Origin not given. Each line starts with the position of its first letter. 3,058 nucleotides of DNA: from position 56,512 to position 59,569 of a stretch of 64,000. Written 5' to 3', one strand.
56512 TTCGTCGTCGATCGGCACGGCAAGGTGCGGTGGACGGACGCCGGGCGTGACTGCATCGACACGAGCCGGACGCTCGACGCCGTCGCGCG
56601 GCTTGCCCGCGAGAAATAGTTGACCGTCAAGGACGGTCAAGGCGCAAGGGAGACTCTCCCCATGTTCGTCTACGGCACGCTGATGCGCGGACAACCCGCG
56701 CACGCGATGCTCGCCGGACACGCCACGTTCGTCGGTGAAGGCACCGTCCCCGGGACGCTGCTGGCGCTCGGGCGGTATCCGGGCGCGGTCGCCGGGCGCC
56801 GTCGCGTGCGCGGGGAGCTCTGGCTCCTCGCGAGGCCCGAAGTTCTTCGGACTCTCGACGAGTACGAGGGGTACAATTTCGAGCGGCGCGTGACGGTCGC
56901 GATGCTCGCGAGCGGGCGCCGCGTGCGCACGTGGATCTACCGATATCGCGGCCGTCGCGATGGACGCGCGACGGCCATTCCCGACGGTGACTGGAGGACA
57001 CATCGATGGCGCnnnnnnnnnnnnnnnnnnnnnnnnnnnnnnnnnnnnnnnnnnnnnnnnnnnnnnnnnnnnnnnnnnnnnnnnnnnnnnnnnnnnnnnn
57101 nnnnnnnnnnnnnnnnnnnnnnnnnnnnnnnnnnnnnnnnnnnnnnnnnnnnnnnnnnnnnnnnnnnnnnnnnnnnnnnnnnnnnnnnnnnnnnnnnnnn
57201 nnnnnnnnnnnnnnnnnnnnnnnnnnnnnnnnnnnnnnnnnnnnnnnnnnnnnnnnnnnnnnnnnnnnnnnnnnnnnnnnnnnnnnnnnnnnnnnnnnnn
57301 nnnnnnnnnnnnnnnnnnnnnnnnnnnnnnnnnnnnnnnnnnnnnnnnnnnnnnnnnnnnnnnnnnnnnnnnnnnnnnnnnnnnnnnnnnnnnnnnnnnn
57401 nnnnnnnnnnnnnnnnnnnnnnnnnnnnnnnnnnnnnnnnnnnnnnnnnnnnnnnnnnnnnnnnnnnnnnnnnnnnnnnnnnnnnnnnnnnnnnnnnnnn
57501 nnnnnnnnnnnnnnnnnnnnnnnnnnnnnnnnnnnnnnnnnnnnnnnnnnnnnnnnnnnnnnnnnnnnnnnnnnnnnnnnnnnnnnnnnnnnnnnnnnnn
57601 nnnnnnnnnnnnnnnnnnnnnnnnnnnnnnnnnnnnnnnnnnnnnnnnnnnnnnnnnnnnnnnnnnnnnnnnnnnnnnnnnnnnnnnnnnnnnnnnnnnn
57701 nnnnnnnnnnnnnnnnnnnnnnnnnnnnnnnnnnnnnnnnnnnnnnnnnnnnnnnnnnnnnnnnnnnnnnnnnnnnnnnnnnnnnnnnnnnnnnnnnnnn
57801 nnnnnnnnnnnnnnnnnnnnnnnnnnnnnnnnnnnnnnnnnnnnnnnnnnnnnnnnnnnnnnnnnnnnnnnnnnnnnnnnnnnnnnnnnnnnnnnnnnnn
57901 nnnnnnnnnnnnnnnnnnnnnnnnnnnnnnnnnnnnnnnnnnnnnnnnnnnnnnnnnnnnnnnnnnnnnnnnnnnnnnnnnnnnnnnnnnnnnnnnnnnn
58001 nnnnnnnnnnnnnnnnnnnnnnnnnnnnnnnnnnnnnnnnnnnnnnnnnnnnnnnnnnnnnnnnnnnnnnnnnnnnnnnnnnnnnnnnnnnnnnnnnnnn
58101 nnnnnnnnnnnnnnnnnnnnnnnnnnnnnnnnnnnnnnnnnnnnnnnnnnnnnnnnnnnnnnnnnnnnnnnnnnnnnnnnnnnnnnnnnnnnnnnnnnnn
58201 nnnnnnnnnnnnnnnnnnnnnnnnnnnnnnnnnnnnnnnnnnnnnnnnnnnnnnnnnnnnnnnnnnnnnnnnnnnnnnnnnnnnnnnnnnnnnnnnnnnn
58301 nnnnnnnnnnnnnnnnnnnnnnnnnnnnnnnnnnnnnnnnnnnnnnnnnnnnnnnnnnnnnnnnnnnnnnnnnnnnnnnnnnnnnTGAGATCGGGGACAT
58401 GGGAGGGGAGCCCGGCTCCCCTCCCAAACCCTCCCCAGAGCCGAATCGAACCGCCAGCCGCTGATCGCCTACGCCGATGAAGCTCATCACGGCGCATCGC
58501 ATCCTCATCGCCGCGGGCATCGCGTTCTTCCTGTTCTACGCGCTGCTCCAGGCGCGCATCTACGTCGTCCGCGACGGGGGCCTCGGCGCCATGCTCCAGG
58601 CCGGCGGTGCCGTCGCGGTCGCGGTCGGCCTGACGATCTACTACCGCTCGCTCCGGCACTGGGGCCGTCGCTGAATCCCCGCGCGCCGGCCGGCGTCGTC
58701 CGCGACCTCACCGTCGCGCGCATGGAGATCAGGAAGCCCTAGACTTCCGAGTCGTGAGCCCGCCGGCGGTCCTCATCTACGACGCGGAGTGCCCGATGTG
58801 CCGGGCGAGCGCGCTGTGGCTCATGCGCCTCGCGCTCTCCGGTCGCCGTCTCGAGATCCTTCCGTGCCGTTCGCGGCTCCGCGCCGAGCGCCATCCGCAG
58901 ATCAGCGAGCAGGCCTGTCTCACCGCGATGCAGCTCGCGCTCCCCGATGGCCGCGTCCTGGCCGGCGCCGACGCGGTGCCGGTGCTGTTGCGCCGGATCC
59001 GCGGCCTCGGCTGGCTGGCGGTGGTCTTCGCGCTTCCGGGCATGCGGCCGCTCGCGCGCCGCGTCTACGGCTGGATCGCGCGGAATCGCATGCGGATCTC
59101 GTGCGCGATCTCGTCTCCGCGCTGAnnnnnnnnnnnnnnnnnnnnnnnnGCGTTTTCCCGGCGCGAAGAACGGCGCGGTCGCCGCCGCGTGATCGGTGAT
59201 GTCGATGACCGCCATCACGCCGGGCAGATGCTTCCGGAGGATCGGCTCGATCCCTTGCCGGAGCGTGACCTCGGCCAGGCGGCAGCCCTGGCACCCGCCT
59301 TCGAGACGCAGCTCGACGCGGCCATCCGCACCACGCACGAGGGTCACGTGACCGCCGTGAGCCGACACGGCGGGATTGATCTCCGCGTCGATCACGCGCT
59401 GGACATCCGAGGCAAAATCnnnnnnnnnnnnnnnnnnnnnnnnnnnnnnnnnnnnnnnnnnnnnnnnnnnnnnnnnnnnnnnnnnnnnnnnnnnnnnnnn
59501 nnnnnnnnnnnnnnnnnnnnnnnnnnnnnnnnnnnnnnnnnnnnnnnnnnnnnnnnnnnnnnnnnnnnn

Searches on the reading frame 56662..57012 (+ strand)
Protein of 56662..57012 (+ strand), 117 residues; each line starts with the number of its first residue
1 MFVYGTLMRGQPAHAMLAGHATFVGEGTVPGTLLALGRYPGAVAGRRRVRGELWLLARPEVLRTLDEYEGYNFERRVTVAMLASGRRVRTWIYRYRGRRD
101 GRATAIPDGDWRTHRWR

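Call 34: search_protein_families(library=ncbifam, proteins=[window:56662-57012:+], max_evalue=0.001)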
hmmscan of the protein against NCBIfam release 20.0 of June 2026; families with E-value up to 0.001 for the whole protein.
seq(117 aa): 0 families

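Call 35: search_protein_families(library=pfam, proteins=[window:56662-57012:+], max_evalue=0.001)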
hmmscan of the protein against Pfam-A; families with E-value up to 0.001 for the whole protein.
seq(117 aa): 1 family
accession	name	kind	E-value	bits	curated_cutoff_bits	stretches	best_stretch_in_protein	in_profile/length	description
PF06094.17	GGACT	-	7.9e-25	88.2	22.8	1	1-112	1-119/120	Gamma-glutamyl cyclotransferase, AIG2-like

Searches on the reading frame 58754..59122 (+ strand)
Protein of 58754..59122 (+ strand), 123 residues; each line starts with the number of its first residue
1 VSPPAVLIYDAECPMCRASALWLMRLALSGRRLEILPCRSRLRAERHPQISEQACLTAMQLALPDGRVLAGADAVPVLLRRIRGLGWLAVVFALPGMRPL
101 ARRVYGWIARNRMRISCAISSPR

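Call 34: search_protein_families(library=ncbifam, proteins=[window:58754-59122:+], max_evalue=0.001)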
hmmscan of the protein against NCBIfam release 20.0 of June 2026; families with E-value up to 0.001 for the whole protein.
seq(123 aa): 0 families

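Call 35: search_protein_families(library=pfam, proteins=[window:58754-59122:+], max_evalue=0.001)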
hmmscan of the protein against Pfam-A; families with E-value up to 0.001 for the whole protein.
seq(123 aa): 1 family
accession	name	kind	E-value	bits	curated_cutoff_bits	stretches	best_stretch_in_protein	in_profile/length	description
PF04134.17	DCC1-like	-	2.2e-20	74.4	27.8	1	7-117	1-112/113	DCC1-like thiol-disulfide oxidoreductase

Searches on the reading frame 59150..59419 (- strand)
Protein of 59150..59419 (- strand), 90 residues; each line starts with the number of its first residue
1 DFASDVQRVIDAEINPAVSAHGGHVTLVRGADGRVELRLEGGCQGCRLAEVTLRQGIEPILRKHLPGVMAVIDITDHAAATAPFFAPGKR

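Call 34: search_protein_families(library=ncbifam, proteins=[window:59150-59419:-], max_evalue=0.001)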
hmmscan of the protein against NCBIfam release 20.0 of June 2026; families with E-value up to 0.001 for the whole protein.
seq(90 aa): 3 families
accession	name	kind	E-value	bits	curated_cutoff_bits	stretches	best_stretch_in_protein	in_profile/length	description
TIGR03341.1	YhgI_GntY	equivalog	1.5e-19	70.6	269.35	1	5-84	109-189/190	Fe-S biogenesis protein NfuA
NF008392.0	PRK11190.1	equivalog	2.6e-15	56.8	268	1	5-80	110-187/192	Fe-S biogenesis protein NfuA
TIGR02000.1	NifU_proper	equivalog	3.4e-07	30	273.3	1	5-72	223-288/290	Fe-S cluster assembly protein NifU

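Call 35: search_protein_families(library=pfam, proteins=[window:59150-59419:-], max_evalue=0.001)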
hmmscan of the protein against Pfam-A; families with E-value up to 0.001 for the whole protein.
seq(90 aa): 1 family
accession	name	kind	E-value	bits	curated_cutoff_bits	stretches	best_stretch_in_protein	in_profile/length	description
PF01106.22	NifU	-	1.8e-20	73.3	27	1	6-72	1-67/67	NifU-like domain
